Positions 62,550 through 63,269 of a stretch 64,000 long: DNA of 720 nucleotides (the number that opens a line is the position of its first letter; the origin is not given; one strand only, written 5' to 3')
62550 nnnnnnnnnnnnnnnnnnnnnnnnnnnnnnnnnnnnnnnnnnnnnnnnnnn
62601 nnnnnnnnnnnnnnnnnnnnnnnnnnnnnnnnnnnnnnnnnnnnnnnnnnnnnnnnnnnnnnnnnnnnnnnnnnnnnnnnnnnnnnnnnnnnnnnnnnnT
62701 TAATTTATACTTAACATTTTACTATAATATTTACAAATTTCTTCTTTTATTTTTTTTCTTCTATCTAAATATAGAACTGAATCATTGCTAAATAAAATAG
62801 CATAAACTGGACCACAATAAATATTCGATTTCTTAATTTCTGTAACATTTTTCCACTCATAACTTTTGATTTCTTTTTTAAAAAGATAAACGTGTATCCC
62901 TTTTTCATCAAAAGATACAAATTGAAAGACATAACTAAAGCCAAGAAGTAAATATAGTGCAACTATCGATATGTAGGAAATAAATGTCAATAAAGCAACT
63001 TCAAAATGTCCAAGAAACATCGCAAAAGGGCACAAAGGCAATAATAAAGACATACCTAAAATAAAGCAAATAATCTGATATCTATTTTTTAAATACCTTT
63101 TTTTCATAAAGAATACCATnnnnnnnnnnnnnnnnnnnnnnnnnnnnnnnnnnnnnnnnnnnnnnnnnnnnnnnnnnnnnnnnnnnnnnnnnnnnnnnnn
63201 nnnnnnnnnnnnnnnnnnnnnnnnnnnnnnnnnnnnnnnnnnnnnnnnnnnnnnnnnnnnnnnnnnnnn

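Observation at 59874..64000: RHS/YD-repeat polymorphic-toxin array whose toxin tips are glycine-zipper-like membrane domains paired with 2TM immunity candidates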

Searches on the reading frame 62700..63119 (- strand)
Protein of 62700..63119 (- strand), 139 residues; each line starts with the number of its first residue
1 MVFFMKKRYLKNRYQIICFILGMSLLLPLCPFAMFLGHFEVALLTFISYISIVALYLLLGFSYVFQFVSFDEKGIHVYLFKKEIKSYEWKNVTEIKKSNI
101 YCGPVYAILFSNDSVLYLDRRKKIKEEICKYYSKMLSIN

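Call 6: search_protein_families(library=pfam, max_evalue=0.1, proteins=[window:62700-63119:-])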
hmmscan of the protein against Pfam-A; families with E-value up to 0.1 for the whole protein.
window:62700-63119:- (139 aa): 1 family
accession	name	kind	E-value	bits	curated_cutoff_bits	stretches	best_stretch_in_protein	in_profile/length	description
PF17555.7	TssN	-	0.013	15.4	30.3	1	2-73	19-86/274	Type VI secretion system, TssN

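Call 8: find_encoding_contigs(protein=window:62700-63119:-, flank=10000, max_places=6)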
Protein window:62700-63119:- (139 aa): no gene with exactly this product is on record in the collection.

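Call 50: search_protein_families(library=ncbifam, max_evalue=0.01, proteins=[window:62700-63119:-])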
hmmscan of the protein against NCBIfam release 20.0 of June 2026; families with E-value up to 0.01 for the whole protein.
window:62700-63119:- (139 aa): 1 family
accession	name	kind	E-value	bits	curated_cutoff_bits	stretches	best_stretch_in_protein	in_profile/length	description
NF041635.1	STM3941_fam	subfamily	0.0041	17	40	1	15-135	4-130/157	STM3941 family protein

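Call 69: find_homologous_proteins(query=window:62703-63119:-, max_evalue=0.001)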
Query window:62703-63119:- (139 aa): 3 proteins with E <= 0.001 among 35 candidates.
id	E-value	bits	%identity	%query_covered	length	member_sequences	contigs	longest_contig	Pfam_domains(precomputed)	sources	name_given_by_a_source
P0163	3.0e-81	288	99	97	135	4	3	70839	-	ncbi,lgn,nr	ncbi:MAG: hypothetical protein PUH67_05235 [bacterium]|nr:hypothetical protein [bacterium] MDY497971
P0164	2.3e-66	240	83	100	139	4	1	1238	-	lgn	-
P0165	4.4e-31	126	53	94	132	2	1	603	-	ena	-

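Call 70: find_encoding_contigs(protein=P0163, flank=10000, max_places=5)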
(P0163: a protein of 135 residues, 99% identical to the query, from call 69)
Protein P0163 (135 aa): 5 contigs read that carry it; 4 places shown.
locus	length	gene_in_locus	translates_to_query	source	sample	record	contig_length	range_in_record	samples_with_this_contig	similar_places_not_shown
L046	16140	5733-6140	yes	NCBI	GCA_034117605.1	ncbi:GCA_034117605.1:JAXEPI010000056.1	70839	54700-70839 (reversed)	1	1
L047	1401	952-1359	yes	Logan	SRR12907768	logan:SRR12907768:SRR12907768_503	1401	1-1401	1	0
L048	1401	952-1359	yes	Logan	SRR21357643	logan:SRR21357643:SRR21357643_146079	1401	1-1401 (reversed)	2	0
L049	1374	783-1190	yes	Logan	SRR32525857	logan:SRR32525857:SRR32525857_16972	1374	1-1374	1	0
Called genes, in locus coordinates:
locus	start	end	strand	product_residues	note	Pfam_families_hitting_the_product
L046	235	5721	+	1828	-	PF05593:RHS_repeat (faint), PF25023:TEN_YD-shell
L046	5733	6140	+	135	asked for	-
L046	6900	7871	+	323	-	-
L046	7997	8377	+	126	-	-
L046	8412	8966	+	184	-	-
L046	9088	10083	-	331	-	PF00702:Hydrolase, PF13419:HAD_2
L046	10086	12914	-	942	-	PF01074:Glyco_hydro_38N, PF09261:Alpha-mann_mid, PF07748:Glyco_hydro_38C, PF17677:Glyco_hydro38C2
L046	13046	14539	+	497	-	PF20958:GxGYxYP_N_3rd, PF14323:GxGYxYP_C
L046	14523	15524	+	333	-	PF00356:LacI, PF00532:Peripla_BP_1, PF13407:Peripla_BP_4 (weak), PF13377:Peripla_BP_3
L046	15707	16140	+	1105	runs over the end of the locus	PF02368:Big_2 (faint), PF20773:InhA-like_MAM (faint)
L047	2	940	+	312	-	?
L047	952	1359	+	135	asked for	-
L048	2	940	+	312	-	?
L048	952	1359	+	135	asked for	-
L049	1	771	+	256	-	?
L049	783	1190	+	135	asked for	-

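Call 73: search_protein_families(library=pfam, max_evalue=0.05, proteins=[L046:235-5721:+])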
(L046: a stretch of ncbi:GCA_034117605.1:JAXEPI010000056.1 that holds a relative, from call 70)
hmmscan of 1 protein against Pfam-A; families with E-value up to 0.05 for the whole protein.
L046:235-5721:+ (1828 aa): 1 family
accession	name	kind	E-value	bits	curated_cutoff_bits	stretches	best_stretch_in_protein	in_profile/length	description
PF05593.20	RHS_repeat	-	1.4e-14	54.4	22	0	1521-1557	2-37/38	RHS Repeat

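Call 83: predict_structure(alignment_id=A7)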
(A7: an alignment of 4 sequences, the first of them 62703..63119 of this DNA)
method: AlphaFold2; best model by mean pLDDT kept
length: 139 residues; sequences in the alignment: 4
mean_pLDDT: 81.6   pTM: 0.68
mean pLDDT of the five models: 81.6, 78.9, 77.6, 77.4, 75.0
residues with pLDDT >= 90: 24; 70-90: 99; 50-70: 11; < 50: 5
segments of 3 or more residues with pLDDT < 50: 1-5
pLDDT, mean of each block of 10 residues (from residue 1): 60 78 77 88 86 75 80 88 89 87 83 88 88 76
secondary structure, 60 per line:
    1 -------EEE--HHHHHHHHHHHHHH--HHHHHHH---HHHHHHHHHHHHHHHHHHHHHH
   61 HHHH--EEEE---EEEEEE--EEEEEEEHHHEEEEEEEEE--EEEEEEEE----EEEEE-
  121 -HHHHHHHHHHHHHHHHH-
elements in order: E8-10 H13-26 H29-35 H39-64 E67-70 E74-79 E82-88 E92-100 E103-110 E115-119 H122-138

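Call 86: fold_search(model_id=the predicted structure, library=pdb)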
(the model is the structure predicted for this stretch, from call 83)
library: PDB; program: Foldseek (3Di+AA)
matches with E <= 10: 791; with E <= 0.001: 0
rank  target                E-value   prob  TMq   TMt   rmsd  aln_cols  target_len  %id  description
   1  4pnk_A                5.8e-03  1.00  0.46  0.11   2.4        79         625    6  G protein-coupled receptor kinase 2 in complex with GSK180736A (released 2014-10-08)
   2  3krw_A                6.5e-03  1.00  0.45  0.11   7.6        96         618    7  Human GRK2 in complex with Gbetgamma subunits and balanol (soak) (released 2010-02-16)
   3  5ukl_A                6.5e-03  1.00  0.44  0.11   2.7        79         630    8  Human GRK2 in complex with Gbetagamma subunits and CCG222886 (14bd) (released 2017-04-05)
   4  4khb_F                6.9e-03  1.00  0.42  0.35   3.0        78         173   19  Structure of the Spt16D Pob3N heterodimer (released 2013-05-29)
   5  5he2_A                7.8e-03  1.00  0.45  0.11   2.5        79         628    6  Bovine GRK2 in complex with Gbetagamma subunits and CCG224406 (released 2016-05-11)
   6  8jpb_G                8.3e-03  1.00  0.44  0.10   2.9        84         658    6  cryo-EM structure of NTSR1-GRK2-Galpha(q) complexes 1 (released 2023-08-09)
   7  6l1r                  8.3e-03  1.00  0.40  0.53   3.1        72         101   17  Crystal structure of N-terminal domain of human SSRP1 (released 2020-09-30)
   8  3v5w_A                9.3e-03  1.00  0.45  0.11   2.5        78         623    6  Human G Protein-Coupled Receptor Kinase 2 in Complex with Soluble Gbetagamma Subunits and Paroxetine (released 2012-09-26)
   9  5he1_A                9.3e-03  1.00  0.44  0.11   2.7        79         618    8  Human GRK2 in complex with Gbetagamma subunits and CCG224062 (released 2016-05-11)
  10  1ym7_D                1.1e-02  1.00  0.44  0.11   2.4        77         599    6  G Protein-Coupled Receptor Kinase 2 (GRK2) (released 2005-07-05)
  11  2yf0                  1.2e-02  1.00  0.39  0.13   3.5        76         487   13  Human Myotubularin related protein 6 (MTMR6) (released 2011-04-13)
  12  7k7l_A                1.3e-02  1.00  0.39  0.10   8.0       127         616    6  Structure of a hit for G Protein Coupled Receptor Kinase 2 (GRK2) Inhibitor for the Potential Treatment of Heart Failu (released 2020-10-28)
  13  3pvw_A                1.3e-02  1.00  0.45  0.11   2.4        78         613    6  Bovine GRK2 in complex with Gbetagamma subunits and a selective kinase inhibitor (CMPD103A) (released 2011-06-01)
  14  5he0_A                1.3e-02  1.00  0.43  0.11   2.7        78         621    9  Bovine GRK2 in complex with Gbetagamma subunits and CCG215022 (released 2016-05-11)
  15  5ejs_B                1.3e-02  1.00  0.42  0.13   2.5        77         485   12  Structure of Dictyostelium Discoideum Myosin VII MyTH4-FERM MF2 domain, mutant 1 (released 2016-07-06)
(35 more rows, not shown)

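Call 91: find_homologous_proteins(query=L046:235-1434:+, max_evalue=1e-10)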
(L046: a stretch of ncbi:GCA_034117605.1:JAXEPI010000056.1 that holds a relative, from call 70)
Query L046:235-1434:+ (400 aa): 3 proteins with E <= 1e-10 among 4544 candidates.
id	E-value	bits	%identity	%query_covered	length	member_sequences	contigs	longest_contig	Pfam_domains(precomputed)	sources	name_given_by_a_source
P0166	1.5e-58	217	39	84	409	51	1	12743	-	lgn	-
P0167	1.5e-54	203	41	82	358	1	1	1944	-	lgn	-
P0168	3.9e-48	182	32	99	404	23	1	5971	-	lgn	-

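Call 92: find_encoding_contigs(protein=P0166, flank=8000, max_places=3)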
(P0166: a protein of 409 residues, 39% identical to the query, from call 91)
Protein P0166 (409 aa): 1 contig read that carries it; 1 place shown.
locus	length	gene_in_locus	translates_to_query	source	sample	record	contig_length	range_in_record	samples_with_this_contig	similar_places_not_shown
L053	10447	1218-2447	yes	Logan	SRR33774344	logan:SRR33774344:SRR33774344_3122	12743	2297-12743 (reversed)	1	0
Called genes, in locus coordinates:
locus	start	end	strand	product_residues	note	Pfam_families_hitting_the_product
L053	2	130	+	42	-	?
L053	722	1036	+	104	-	-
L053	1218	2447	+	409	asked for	-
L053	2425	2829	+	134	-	-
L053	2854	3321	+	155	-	-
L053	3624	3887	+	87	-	PF12224:Amidoligase_2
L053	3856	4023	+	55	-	-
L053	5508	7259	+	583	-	PF13292:DXP_synthase_N, PF00456:Transketolase_N, PF02779:Transket_pyr, PF02780:Transketolase_C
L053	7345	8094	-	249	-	PF02463:SMC_N, PF00005:ABC_tran, PF13304:AAA_21 (weak)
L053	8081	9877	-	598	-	PF00497:SBP_bac_3, PF10613:Lig_chan-Glu_bd (faint), PF00528:BPD_transp_1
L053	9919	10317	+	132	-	-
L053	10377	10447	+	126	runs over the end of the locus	PF13443:HTH_26, PF01381:HTH_3 (weak)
